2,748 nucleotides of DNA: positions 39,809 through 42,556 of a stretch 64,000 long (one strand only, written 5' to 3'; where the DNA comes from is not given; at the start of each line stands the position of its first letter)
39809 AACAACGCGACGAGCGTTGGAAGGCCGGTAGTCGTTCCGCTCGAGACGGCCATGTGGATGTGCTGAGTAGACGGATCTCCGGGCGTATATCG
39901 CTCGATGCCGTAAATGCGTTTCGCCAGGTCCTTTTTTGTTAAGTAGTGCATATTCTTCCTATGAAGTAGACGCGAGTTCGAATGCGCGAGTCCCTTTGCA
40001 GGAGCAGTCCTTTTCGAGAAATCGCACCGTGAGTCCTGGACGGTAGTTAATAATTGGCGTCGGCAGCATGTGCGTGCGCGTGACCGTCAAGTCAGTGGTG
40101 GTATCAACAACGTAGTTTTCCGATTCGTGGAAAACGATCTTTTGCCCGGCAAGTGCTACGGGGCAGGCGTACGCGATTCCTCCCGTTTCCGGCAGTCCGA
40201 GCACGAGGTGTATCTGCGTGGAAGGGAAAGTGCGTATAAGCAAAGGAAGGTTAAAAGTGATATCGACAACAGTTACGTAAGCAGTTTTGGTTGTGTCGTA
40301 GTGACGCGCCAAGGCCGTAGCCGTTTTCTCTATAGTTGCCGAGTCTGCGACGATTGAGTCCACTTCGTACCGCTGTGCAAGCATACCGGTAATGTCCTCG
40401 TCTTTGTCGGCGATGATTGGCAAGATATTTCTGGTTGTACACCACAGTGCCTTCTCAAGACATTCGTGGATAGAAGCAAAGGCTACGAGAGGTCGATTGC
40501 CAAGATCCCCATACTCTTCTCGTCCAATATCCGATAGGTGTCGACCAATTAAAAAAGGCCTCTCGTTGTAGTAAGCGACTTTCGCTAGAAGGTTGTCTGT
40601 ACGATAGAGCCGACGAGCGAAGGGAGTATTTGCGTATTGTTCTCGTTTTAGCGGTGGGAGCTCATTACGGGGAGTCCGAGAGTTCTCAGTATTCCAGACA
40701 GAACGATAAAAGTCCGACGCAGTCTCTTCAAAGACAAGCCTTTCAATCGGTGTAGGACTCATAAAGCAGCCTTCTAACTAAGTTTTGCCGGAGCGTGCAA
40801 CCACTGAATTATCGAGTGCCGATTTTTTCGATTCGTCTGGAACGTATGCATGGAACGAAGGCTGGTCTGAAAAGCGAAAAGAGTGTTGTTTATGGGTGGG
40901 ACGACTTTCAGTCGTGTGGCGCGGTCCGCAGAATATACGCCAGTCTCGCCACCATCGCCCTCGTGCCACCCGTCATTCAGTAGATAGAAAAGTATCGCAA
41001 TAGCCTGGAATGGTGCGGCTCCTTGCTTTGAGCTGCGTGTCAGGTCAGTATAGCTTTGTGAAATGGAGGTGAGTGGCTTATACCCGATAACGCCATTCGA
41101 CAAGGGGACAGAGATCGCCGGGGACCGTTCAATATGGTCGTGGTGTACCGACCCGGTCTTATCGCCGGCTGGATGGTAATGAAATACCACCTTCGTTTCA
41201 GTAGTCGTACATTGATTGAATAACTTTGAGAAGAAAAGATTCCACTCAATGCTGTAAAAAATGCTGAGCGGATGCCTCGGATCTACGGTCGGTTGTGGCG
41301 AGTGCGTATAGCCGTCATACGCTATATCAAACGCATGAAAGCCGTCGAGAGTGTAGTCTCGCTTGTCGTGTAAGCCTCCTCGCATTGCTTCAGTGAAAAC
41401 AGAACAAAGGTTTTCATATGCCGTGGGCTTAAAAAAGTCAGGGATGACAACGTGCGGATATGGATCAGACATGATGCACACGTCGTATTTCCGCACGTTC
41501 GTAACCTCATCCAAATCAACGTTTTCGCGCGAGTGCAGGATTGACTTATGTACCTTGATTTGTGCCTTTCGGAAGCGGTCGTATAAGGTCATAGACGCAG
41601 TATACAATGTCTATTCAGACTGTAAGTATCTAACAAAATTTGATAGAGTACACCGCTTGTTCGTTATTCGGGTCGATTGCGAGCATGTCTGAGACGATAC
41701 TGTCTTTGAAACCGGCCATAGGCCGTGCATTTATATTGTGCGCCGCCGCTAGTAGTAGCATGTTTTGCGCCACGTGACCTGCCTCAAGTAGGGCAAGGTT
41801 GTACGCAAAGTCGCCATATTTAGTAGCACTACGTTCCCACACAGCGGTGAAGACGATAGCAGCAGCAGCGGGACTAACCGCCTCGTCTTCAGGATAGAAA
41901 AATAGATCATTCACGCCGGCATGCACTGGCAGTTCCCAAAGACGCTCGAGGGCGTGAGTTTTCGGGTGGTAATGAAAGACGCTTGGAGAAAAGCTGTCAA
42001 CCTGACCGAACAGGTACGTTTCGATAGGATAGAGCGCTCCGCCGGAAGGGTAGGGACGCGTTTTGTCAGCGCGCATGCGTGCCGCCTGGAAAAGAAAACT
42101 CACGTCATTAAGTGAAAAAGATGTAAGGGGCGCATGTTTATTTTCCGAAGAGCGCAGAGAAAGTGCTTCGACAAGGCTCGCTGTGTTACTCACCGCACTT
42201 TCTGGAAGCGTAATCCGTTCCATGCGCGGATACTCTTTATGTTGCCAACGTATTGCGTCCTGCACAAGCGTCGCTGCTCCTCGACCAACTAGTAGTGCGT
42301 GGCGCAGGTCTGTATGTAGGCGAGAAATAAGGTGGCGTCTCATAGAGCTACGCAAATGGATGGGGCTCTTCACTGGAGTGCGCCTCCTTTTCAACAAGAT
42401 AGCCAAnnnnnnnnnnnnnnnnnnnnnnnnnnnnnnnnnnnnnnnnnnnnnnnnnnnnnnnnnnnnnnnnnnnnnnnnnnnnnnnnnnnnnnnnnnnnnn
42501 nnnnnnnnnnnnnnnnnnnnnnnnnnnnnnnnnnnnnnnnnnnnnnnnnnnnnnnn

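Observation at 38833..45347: Candidate azol(in)e-type RiPP cluster: ycaO / SagB-dehydrogenase / 2OG-oxygenase / PaaK-like operon divergent from a Cys/Ser/Thr-rich precursor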

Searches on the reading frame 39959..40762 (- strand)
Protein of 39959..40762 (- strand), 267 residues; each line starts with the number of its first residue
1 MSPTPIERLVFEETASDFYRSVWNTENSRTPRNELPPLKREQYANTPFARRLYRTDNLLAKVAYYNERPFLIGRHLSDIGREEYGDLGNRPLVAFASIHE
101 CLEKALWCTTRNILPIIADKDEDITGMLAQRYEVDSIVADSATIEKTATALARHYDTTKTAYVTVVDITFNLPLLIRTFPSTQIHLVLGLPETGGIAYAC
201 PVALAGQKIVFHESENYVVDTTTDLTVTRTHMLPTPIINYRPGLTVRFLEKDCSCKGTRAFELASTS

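Call 3: search_protein_families(library=pfam, proteins=[window:39959-40762:-], max_evalue=0.01)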
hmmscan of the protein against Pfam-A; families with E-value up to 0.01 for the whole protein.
window:39959-40762:- (267 aa): 0 families

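Call 4: search_protein_families(library=ncbifam, proteins=[window:39959-40762:-], max_evalue=0.01)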
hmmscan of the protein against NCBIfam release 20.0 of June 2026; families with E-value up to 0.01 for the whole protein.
window:39959-40762:- (267 aa): 0 families

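Call 60: find_homologous_proteins(query=window:39959-40762:-, max_evalue=0.001)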
Query window:39959-40762:- (267 aa): 14 proteins with E <= 0.001 among 868 candidates.
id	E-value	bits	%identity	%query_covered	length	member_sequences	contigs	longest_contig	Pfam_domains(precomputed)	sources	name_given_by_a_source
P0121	1.6e-176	603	100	100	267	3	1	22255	-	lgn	-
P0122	2.1e-137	475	78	100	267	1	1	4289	-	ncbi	-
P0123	6.5e-131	453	73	100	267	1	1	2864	-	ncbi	-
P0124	4.0e-90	320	53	98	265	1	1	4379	-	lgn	-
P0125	5.4e-88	313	54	98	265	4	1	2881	-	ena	-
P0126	1.0e-86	309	54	98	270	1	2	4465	-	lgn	-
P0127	1.2e-86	308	53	97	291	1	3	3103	-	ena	-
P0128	1.3e-85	305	54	98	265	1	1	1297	-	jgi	jgi:hypothetical protein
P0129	6.9e-85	303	52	97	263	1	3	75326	-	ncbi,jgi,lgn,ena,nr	ncbi:MAG TPA: hypothetical protein VMV50_01610 [Candidatus Paceibacterota bacterium]|nr:hypothetical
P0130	4.0e-84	300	53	96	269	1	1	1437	-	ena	-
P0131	4.5e-80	287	51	97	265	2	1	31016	-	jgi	jgi:hypothetical protein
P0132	3.7e-77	277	50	94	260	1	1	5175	-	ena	-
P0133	3.5e-75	271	51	94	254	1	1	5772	-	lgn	-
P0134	2.6e-37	147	37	93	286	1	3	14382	-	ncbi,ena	-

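Call 62: find_encoding_contigs(protein=P0129, flank=10000, max_places=1)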
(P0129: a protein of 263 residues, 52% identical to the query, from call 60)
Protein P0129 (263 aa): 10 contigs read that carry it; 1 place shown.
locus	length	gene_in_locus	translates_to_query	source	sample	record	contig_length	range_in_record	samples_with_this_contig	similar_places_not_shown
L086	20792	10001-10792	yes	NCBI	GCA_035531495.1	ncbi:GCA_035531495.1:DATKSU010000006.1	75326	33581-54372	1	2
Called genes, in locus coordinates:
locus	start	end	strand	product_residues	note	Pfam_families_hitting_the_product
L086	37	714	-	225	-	PF04203:Sortase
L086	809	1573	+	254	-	PF07705:CARDB (weak)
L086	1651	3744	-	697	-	PF02518:HATPase_c, PF00204:DNA_gyraseB, PF01751:Toprim, PF00986:DNA_gyraseB_C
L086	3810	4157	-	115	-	PF02152:FolB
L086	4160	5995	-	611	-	PF03483:B3_4, PF03484:B5, PF17759:tRNA_synthFbeta (weak), PF03147:FDX-ACB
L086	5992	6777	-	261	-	PF01409:tRNA-synt_2d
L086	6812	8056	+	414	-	PF13506:Glyco_transf_21, PF03142:Chitin_synth_2 (faint), PF00535:Glycos_transf_2, PF10111:Glyco_tranf_2_2, PF13641:Glyco_tranf_2_3, PF13632:Glyco_trans_2_3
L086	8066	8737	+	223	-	-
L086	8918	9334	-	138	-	-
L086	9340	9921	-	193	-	PF25025:EF-Ts_N (weak), PF00889:EF_TS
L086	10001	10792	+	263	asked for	-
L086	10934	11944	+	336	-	PF00501:AMP-binding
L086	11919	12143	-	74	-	-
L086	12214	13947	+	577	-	-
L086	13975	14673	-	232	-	PF00318:Ribosomal_S2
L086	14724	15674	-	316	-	PF03462:PCRF, PF00472:RF-1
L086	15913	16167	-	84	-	PF01197:Ribosomal_L31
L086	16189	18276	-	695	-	PF07705:CARDB (weak)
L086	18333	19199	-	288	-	PF13432:TPR_16 (faint), PF07719:TPR_2 (faint), PF13181:TPR_8 (faint), PF14559:TPR_19 (faint), PF00515:TPR_1 (faint), PF13431:TPR_17 (faint), PF13371:TPR_9 (weak)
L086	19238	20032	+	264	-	PF09037:Sulphotransf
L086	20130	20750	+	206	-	-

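Call 63: find_encoding_contigs(protein=P0131, flank=10000, max_places=1)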
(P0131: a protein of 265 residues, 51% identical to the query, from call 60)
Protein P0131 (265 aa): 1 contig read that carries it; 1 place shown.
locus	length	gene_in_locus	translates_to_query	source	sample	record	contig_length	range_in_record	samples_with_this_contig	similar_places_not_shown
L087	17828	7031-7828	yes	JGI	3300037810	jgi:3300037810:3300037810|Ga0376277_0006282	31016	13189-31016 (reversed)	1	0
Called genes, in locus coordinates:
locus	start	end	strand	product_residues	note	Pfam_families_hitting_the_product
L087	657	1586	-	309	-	PF00089:Trypsin, PF13365:Trypsin_2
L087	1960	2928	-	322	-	PF01820:Dala_Dala_lig_N, PF07478:Dala_Dala_lig_C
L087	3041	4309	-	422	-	PF08459:UvrC_RNaseH_dom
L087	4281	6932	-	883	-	PF02463:SMC_N (faint), PF13191:AAA_16 (faint), PF13476:AAA_23 (faint), PF13555:AAA_29 (faint), PF00005:ABC_tran (faint), PF13304:AAA_21 (faint), PF17760:UvrA_inter, PF00684:DnaJ_CXXCXGXG (faint)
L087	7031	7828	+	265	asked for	-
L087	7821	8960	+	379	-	-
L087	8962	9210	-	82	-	-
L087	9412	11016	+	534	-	-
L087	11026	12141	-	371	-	-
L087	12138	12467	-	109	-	-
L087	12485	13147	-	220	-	-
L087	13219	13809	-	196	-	-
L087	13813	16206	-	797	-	PF13884:Peptidase_S74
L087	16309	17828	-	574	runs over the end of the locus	-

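Call 64: find_encoding_contigs(protein=P0134, flank=10000, max_places=1)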
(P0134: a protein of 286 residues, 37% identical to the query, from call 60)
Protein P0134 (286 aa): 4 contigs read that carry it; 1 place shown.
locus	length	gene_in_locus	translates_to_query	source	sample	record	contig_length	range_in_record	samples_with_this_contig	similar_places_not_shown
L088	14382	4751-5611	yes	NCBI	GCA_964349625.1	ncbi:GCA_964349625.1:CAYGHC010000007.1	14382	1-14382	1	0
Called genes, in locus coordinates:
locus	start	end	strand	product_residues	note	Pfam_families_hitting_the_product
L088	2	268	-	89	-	?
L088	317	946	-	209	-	-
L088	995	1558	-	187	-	-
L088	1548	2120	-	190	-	-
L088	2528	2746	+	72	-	-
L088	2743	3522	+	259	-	-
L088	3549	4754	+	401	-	-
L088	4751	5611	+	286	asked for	-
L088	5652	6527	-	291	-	PF00528:BPD_transp_1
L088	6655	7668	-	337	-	PF13191:AAA_16 (weak), PF00005:ABC_tran, PF13304:AAA_21 (faint)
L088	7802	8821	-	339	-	-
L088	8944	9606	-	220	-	-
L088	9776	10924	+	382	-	PF00501:AMP-binding (faint)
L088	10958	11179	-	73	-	-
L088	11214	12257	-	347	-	PF16403:Bact_surface_Ig-like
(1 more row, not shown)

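Call 69: find_encoding_contigs(protein=P0122, flank=5000, max_places=1)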
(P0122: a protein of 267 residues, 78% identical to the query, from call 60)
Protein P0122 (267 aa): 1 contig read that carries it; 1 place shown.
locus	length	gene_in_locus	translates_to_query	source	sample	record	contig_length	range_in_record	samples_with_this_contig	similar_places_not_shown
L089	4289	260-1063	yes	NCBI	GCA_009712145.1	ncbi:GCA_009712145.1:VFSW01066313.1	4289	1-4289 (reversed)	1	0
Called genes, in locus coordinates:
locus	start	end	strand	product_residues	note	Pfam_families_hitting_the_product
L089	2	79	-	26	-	?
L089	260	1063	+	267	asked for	-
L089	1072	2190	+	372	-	-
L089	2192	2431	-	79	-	-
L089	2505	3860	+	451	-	-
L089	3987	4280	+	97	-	-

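Call 70: find_encoding_contigs(protein=P0133, flank=6000, max_places=1)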
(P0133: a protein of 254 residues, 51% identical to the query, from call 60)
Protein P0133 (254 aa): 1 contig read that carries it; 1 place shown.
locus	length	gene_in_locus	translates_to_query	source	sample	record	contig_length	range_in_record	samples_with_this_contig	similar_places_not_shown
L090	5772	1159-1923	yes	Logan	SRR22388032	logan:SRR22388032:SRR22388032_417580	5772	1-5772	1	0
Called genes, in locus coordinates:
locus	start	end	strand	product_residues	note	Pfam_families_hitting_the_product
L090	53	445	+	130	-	-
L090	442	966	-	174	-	PF00889:EF_TS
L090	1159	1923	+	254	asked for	-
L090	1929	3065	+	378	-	-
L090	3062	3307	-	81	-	-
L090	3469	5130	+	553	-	-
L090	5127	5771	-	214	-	?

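Call 82: predict_structure(alignment_id=A5)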
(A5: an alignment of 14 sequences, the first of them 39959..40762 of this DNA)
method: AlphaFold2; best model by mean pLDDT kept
length: 267 residues; sequences in the alignment: 14
mean_pLDDT: 72.7   pTM: 0.64
mean pLDDT of the five models: 72.7, 71.7, 67.5, 65.3, 64.6
residues with pLDDT >= 90: 8; 70-90: 144; 50-70: 100; < 50: 15
segments of 3 or more residues with pLDDT < 50: 85-88, 233-236
pLDDT, mean of each block of 10 residues (from residue 1): 62 66 68 74 71 69 64 59 52 74 60 60 80 83 86 85 88 90 86 75 87 78 75 54 81 66 69
secondary structure, 60 per line:
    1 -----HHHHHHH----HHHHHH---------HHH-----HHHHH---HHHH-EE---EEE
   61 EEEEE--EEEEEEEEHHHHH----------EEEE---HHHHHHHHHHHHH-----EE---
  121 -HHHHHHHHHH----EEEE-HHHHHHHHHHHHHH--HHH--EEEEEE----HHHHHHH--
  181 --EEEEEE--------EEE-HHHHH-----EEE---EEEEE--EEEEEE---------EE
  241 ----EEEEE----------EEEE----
elements in order: H6-12 H17-22 H40-44 H48-51 E58-65 E68-75 H76-80 E91-94 H98-110 H122-131 E136-139 H141-154 E162-167 H172-178 E183-188 E197-199 H201-205 E211-213 E217-221 E224-229 E245-249 E260-263

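Call 84: fold_search(model_id=the predicted structure, library=pdb)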
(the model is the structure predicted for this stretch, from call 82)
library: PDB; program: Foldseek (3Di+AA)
matches with E <= 10: 1319; with E <= 0.001: 54
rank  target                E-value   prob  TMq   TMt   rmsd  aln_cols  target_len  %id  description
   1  6wuq_B                1.3e-08  1.00  0.56  0.37  11.1       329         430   13  Crystal structure of AjiA1 in apo form (released 2020-12-09)
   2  9s3l_B                1.8e-08  1.00  0.50  0.36  10.6       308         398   13  ClxA from Clostridium cavendishii (apo) (released 2025-11-19)
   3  9s45_C                3.6e-08  1.00  0.54  0.38  10.8       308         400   14  ClxA from Clostridium cavendishii in complex with 3-amino,4-hydroxybenzoic acid and its adenylate (released 2026-03-18)
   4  6wuq_A                4.3e-08  1.00  0.56  0.37   9.8       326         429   13  Crystal structure of AjiA1 in apo form (released 2020-12-09)
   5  4rvo_B                5.2e-08  1.00  0.56  0.37  10.5       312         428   14  Crystal structure of a Putative Acyl-CoA ligase (BT_0428) from Bacteroides thetaiotaomicron VPI-5482 at 2.41 A resolut (released 2014-12-31)
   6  6tm4_BBB              5.8e-08  1.00  0.57  0.38  11.5       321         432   14  NatL2 in complex with two molecules of salicylic acid (released 2020-01-15)
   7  6tm4_AAA              6.2e-08  1.00  0.56  0.37  11.1       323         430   13  NatL2 in complex with two molecules of salicylic acid (released 2020-01-15)
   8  6six_A                1.0e-07  1.00  0.57  0.37  11.1       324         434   14  PaaK family AMP-ligase with ANP (released 2020-01-15)
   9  4rvo_D                1.0e-07  1.00  0.54  0.36  10.5       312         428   14  Crystal structure of a Putative Acyl-CoA ligase (BT_0428) from Bacteroides thetaiotaomicron VPI-5482 at 2.41 A resolut (released 2014-12-31)
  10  6siy_A                1.4e-07  1.00  0.56  0.37  10.9       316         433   14  PaaK family AMP-ligase with AMP and substrate (released 2020-01-15)
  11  6siw_A                1.6e-07  1.00  0.55  0.36  11.3       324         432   14  PaaK family AMP-ligase with AMP (released 2020-01-15)
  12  6siw_B                2.7e-07  1.00  0.54  0.36  10.7       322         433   13  PaaK family AMP-ligase with AMP (released 2020-01-15)
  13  6six_B                2.9e-07  1.00  0.57  0.37  12.0       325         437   15  PaaK family AMP-ligase with ANP (released 2020-01-15)
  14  6siy_B                6.0e-07  1.00  0.55  0.36   9.5       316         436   13  PaaK family AMP-ligase with AMP and substrate (released 2020-01-15)
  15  4w8o_A                3.2e-05  1.00  0.51  0.34   5.5       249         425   11  Structure of the luciferase-like enzyme from the nonluminescent Zophobas morio mealworm (released 2015-10-21)
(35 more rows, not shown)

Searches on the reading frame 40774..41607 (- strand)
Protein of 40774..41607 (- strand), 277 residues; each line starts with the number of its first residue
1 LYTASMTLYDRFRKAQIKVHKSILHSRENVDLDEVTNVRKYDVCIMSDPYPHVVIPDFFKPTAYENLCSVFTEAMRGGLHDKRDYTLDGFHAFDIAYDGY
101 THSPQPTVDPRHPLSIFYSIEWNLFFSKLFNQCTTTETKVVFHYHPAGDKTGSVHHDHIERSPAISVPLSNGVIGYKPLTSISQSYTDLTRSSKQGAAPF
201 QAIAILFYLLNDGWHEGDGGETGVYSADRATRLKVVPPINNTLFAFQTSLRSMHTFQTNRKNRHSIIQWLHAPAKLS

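Call 3: search_protein_families(library=pfam, proteins=[window:40774-41607:-], max_evalue=0.01)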
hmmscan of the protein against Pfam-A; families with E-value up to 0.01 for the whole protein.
window:40774-41607:- (277 aa): 2 families
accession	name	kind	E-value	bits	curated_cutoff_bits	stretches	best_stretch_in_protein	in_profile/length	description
PF13640.12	2OG-FeII_Oxy_3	-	1.3e-07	32.9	27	1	201-271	28-98/98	2OG-Fe(II) oxygenase superfamily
PF13661.12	2OG-FeII_Oxy_4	-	1.5e-05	25.9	27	1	202-271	23-98/98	2OG-Fe(II) oxygenase superfamily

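Call 4: search_protein_families(library=ncbifam, proteins=[window:40774-41607:-], max_evalue=0.01)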
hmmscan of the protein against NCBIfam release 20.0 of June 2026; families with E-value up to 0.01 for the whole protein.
window:40774-41607:- (277 aa): 1 family
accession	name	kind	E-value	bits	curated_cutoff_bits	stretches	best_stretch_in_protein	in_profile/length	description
NF041706.1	2OG_matur_YhhC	equivalog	1.3e-06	28.2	150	1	210-258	118-167/182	cyclophane-containing peptide 2OG-Fe(II) oxygenase YhhC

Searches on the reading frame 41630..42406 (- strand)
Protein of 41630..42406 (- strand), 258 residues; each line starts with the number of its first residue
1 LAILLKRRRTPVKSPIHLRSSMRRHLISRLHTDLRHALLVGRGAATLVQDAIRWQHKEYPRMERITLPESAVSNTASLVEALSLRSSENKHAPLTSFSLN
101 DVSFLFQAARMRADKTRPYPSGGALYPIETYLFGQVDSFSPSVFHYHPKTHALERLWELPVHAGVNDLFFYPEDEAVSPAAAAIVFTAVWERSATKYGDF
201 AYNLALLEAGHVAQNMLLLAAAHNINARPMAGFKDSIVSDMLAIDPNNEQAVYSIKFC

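Call 3: search_protein_families(library=pfam, proteins=[window:41630-42406:-], max_evalue=0.01)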
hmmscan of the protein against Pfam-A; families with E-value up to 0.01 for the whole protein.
window:41630-42406:- (258 aa): 1 family
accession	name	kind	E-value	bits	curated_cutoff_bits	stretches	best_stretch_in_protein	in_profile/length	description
PF00881.29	Nitroreductase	-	7.5e-13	49.4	23.5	1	102-254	20-162/167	Nitroreductase family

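Call 4: search_protein_families(library=ncbifam, proteins=[window:41630-42406:-], max_evalue=0.01)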
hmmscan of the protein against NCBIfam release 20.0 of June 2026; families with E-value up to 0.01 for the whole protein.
window:41630-42406:- (258 aa): 2 families
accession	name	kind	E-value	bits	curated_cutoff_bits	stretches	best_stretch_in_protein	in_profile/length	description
TIGR03605.1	antibiot_sagB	domain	1.4e-27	96.3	78.4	1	113-254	26-168/173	SagB family peptide dehydrogenase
TIGR04511.1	SagB_rel_DH_2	exception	2.5e-17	63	240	1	117-252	223-361/380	putative peptide maturation dehydrogenase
